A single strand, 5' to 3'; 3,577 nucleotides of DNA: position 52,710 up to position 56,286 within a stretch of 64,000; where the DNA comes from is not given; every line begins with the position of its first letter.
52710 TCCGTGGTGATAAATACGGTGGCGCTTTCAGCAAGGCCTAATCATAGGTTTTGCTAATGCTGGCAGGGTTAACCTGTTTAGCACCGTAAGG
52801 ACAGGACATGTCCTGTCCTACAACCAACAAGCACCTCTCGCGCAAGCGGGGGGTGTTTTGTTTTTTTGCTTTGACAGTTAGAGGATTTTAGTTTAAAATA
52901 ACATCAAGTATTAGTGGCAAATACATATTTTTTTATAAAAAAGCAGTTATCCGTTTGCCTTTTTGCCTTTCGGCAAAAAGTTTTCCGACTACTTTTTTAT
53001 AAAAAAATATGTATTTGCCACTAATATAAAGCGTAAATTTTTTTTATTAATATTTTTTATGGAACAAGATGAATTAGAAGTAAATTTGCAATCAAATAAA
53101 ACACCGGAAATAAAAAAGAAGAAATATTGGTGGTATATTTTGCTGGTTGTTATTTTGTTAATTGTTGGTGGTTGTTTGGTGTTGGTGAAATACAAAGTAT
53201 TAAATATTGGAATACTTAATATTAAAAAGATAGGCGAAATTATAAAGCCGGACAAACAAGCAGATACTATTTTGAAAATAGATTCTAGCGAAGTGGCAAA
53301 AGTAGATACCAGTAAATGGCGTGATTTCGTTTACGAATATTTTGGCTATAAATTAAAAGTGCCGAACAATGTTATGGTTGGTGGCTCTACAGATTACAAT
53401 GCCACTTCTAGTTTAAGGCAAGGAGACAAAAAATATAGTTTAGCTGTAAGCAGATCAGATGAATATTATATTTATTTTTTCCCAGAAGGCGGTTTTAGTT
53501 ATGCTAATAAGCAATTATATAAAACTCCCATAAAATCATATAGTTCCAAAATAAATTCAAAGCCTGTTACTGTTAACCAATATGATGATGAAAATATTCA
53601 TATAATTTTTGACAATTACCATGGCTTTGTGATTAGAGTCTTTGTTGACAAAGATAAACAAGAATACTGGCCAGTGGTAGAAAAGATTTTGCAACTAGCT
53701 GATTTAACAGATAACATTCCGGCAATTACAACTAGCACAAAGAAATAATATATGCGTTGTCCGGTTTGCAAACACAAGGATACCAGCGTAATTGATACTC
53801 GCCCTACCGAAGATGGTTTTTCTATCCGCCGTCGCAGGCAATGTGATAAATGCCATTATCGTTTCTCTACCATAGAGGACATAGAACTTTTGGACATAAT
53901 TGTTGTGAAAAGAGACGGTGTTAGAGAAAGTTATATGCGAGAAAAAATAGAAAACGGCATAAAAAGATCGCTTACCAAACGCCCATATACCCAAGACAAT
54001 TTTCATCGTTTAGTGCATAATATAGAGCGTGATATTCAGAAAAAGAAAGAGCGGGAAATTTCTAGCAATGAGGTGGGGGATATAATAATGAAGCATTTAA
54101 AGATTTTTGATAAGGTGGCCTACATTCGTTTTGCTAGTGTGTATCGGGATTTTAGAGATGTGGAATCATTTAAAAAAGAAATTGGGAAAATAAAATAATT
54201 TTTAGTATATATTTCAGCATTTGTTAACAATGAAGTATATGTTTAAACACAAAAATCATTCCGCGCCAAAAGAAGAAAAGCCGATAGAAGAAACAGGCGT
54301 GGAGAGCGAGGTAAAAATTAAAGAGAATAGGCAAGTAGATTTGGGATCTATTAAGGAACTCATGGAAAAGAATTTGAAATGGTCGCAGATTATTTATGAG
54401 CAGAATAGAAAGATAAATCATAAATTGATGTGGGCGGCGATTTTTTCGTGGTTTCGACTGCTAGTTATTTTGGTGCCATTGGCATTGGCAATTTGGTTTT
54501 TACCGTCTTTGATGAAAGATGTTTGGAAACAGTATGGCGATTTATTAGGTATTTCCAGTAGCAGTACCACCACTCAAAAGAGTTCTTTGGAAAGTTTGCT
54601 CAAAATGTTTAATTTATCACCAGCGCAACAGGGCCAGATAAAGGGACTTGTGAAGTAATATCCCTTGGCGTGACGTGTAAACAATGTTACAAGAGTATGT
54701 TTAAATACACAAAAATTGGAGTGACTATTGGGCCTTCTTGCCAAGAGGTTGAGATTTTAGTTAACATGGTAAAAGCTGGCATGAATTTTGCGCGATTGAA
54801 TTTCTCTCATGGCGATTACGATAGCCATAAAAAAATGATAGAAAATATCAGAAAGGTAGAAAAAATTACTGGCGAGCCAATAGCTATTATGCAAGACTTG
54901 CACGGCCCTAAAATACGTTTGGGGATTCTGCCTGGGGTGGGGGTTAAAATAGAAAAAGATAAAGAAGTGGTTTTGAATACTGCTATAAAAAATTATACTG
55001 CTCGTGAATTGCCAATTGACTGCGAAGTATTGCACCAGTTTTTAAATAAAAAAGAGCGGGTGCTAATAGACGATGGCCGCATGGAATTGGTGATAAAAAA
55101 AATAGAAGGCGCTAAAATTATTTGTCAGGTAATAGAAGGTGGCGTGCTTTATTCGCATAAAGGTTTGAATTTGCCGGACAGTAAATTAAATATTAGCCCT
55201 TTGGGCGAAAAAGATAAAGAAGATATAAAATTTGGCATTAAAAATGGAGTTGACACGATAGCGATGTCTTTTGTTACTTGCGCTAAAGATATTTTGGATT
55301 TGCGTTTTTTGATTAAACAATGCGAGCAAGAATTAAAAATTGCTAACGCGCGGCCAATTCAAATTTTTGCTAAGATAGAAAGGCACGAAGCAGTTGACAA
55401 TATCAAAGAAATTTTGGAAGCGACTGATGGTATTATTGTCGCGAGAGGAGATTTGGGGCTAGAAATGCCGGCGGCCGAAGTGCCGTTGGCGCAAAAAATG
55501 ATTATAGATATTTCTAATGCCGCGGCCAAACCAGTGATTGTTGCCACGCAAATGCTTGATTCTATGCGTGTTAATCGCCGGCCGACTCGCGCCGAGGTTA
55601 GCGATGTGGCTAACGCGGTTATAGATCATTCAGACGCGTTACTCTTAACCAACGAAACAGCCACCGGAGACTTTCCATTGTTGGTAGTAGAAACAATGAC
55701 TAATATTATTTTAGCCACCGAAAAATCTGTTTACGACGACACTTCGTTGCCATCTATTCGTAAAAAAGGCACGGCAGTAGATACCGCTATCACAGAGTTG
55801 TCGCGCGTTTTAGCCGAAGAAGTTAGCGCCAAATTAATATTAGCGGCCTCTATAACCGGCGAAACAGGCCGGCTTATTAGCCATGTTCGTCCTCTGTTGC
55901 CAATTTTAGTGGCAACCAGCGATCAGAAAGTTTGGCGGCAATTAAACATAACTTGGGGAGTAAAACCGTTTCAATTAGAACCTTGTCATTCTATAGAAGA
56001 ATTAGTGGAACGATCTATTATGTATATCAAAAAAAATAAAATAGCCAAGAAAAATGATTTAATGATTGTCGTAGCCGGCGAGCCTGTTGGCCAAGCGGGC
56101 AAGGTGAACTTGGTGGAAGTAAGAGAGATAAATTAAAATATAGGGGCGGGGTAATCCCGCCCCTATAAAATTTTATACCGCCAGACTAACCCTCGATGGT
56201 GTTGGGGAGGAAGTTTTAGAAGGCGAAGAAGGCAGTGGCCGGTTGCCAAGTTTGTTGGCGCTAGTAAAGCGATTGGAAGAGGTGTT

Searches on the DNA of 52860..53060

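Call 39: search_rna_families(source=window, start=52860, end=53060, threshold=evalue, max_evalue=10, show_alignments=2)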
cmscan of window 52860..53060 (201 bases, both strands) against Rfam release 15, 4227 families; matches with E-value up to 10: 52.
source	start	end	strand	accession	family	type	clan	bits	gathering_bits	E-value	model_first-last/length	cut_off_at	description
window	52912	53023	-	RF04225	MIR7502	Gene; miRNA;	-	45.5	71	0.00011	1-143/143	no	MIR7502 microRNA precursor family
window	52907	53029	+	RF04174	MIR4208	Gene; miRNA;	-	42.2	140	1.5e-05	1-191/191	no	MIR4208 microRNA precursor family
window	52906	53028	-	RF04174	MIR4208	Gene; miRNA;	-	38.7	140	8e-05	1-191/191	no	MIR4208 microRNA precursor family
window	52909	53026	+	RF01061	mir-548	Gene; miRNA;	-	35.3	90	1.3e-05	1-84/84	no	mir-548 microRNA precursor family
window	52909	53026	-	RF01061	mir-548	Gene; miRNA;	-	35.1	90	1.5e-05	1-84/84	no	mir-548 microRNA precursor family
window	52911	53024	+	RF04206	MIR9555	Gene; miRNA;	-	32.1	119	0.00027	1-137/137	no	MIR9555 microRNA precursor family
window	52909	53026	-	RF04161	mir-3688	Gene; miRNA;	-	30.9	84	8.2e-05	1-88/88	no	mir-3688 microRNA precursor family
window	52911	53024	+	RF04161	mir-3688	Gene; miRNA;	-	29.6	84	0.00018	1-88/88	no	mir-3688 microRNA precursor family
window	52906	53029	+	RF04205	MIR2606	Gene; miRNA;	-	29.5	139.7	0.0084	1-165/165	no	MIR2606 microRNA precursor family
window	52907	53028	+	RF04239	mir-4679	Gene; miRNA;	-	28.2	88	0.001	1-75/75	no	mir-4679 microRNA precursor family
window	52912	53023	-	RF04156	MIR2670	Gene; miRNA;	-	26.8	117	0.00048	1-200/200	no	MIR2670 microRNA precursor family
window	52904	53024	-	RF03922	MIR2119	Gene; miRNA;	-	26.7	73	0.097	56-175/188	no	MIR2119 microRNA precursor family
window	52912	53023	+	RF04127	MIR8007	Gene; miRNA;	-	24.5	195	0.0062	1-224/226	no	MIR8007 microRNA precursor family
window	52910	53025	+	RF04133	MIR2646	Gene; miRNA;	-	23.4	245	0.0023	46-212/256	no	MIR2646 microRNA precursor family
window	52913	53049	+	RF02058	STnc400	Gene;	-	23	80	0.018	1-125/125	no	Gammaproteobacterial sRNA STnc400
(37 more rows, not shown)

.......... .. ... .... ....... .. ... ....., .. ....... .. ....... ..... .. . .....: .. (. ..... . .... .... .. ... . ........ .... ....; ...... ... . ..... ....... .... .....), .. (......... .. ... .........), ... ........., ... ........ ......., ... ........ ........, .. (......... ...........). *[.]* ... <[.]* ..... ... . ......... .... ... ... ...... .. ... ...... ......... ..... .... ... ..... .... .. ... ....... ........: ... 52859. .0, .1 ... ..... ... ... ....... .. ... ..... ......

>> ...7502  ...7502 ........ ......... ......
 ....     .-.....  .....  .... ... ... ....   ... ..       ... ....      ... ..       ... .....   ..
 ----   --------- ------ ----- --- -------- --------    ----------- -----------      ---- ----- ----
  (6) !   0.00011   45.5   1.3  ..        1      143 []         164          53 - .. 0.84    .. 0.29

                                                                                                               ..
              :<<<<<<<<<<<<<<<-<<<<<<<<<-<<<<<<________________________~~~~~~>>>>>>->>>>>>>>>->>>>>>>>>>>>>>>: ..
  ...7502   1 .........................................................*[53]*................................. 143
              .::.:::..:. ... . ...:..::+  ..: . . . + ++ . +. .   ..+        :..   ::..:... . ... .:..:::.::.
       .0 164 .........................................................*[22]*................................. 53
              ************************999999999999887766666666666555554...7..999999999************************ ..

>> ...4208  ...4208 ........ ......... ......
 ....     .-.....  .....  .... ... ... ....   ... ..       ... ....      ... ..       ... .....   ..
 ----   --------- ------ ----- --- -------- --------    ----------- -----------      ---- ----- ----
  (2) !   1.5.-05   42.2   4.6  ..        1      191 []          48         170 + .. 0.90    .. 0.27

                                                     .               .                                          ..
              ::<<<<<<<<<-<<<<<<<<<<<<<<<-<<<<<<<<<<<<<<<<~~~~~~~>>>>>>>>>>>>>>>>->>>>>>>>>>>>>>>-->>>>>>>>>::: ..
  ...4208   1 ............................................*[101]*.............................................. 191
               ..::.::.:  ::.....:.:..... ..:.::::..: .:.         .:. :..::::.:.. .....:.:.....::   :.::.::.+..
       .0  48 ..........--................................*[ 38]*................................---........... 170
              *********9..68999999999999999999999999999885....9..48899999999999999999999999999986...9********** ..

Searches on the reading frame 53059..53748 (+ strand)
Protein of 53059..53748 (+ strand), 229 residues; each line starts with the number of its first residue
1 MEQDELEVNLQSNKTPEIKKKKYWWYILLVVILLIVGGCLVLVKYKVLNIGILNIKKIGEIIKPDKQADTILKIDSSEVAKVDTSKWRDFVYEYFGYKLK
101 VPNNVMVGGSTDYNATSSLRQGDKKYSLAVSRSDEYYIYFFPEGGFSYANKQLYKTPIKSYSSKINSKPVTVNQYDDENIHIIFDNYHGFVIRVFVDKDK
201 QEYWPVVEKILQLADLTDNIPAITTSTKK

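Call 21: search_protein_families(library=pfam, proteins=[window:53059-53748:+], max_evalue=0.01)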
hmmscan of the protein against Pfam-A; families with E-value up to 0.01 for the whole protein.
window:53059-53748:+ (229 aa): 0 families

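Call 30: find_encoding_contigs(protein=window:53059-53748:+, flank=10000, max_places=10)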
Protein window:53059-53748:+ (229 aa): 2 contigs read that carry it; 2 places shown.
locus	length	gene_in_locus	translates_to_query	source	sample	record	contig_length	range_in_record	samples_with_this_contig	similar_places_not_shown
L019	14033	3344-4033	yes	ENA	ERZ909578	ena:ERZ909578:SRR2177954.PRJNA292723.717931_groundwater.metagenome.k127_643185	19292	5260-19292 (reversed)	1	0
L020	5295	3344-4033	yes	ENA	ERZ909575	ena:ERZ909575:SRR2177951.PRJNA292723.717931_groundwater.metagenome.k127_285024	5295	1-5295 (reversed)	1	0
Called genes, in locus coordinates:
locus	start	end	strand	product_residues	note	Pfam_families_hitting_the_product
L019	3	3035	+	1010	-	?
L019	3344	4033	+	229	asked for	-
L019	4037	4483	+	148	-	PF22811:Zn_ribbon_NrdR, PF03477:ATP-cone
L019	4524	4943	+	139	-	-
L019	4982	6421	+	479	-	PF00224:PK, PF03328:HpcH_HpaI, PF02887:PK_C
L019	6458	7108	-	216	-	-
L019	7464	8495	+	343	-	PF00437:T2SSE, PF00004:AAA (faint)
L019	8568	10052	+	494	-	PF01743:PolyA_pol, PF12627:PolyA_pol_RNAbd, PF01966:HD, PF13735:tRNA_NucTran2_2 (weak)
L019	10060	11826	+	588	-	PF00364:Biotin_lipoyl (faint), PF25917:BSH_RND, PF25940:LcnD_C (faint), PF26002:Beta-barrel_AprE, PF25967:RND-MFP_C (weak)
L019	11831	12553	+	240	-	PF02463:SMC_N, PF00005:ABC_tran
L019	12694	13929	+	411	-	PF12704:MacB_PCD, PF02687:FtsX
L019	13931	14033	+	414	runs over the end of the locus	PF12704:MacB_PCD, PF02687:FtsX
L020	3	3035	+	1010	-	?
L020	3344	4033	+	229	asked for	-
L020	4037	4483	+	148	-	PF22811:Zn_ribbon_NrdR, PF03477:ATP-cone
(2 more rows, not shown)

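Call 53: find_homologous_proteins(query=window:53059-53748:+, max_evalue=0.00001)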
Query window:53059-53748:+ (229 aa): 2 proteins with E <= 0.00001 among 157 candidates.
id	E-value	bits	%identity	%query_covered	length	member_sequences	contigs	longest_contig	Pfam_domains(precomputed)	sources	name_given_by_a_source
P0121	7.7e-147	505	100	100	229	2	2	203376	-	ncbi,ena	-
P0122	1.5e-86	308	62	100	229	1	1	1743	-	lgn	-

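Call 54: find_encoding_contigs(protein=P0122, flank=10000, max_places=3)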
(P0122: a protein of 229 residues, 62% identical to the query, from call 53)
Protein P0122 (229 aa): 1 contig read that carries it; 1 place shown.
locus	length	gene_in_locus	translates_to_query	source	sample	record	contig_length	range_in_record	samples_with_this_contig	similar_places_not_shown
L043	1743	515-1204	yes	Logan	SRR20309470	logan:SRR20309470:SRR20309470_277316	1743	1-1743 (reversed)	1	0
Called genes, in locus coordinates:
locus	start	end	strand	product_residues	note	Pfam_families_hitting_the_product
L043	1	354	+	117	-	?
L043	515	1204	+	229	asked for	-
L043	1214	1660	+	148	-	PF22811:Zn_ribbon_NrdR, PF03477:ATP-cone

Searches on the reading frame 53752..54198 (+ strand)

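Call 21: search_protein_families(library=pfam, proteins=[window:53752-54198:+], max_evalue=0.01)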
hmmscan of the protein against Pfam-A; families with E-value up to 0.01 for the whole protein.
window:53752-54198:+ (148 aa): 2 families
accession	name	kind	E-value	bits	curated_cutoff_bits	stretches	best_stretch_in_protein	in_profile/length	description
PF03477.21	ATP-cone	-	1.1e-21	77.6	25.8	1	50-136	2-87/88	ATP cone domain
PF22811.2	Zn_ribbon_NrdR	-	5e-20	71.6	27.2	1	1-42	1-42/42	Transcriptional repressor NrdR-like, N-terminal domain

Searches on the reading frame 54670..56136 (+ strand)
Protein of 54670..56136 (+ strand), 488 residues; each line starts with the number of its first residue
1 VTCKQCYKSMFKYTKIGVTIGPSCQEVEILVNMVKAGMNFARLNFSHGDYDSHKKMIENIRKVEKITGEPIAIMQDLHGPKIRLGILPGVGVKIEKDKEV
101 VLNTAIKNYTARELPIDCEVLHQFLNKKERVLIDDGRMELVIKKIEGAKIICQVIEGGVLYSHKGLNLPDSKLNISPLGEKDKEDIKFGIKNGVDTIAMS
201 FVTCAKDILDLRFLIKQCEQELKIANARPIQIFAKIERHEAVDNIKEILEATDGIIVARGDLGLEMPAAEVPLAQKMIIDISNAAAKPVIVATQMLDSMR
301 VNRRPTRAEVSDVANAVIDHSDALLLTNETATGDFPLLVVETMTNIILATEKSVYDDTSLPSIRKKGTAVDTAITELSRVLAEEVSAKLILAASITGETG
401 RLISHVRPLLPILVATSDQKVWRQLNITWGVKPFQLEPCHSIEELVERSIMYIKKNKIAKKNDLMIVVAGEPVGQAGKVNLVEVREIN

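Call 21: search_protein_families(library=pfam, proteins=[window:54670-56136:+], max_evalue=0.01)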
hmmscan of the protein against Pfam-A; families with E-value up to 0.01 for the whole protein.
window:54670-56136:+ (488 aa): 3 families
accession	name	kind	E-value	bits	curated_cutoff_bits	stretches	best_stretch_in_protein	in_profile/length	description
PF00224.27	PK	-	1.2e-103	347.2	30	1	12-338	2-326/328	Pyruvate kinase, barrel domain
PF02887.21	PK_C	-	2.5e-27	95.7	28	1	373-484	2-113/114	Pyruvate kinase, alpha/beta domain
PF03328.21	HpcH_HpaI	-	7.1e-08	32.4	25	1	183-278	75-170/221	HpcH/HpaI aldolase/citrate lyase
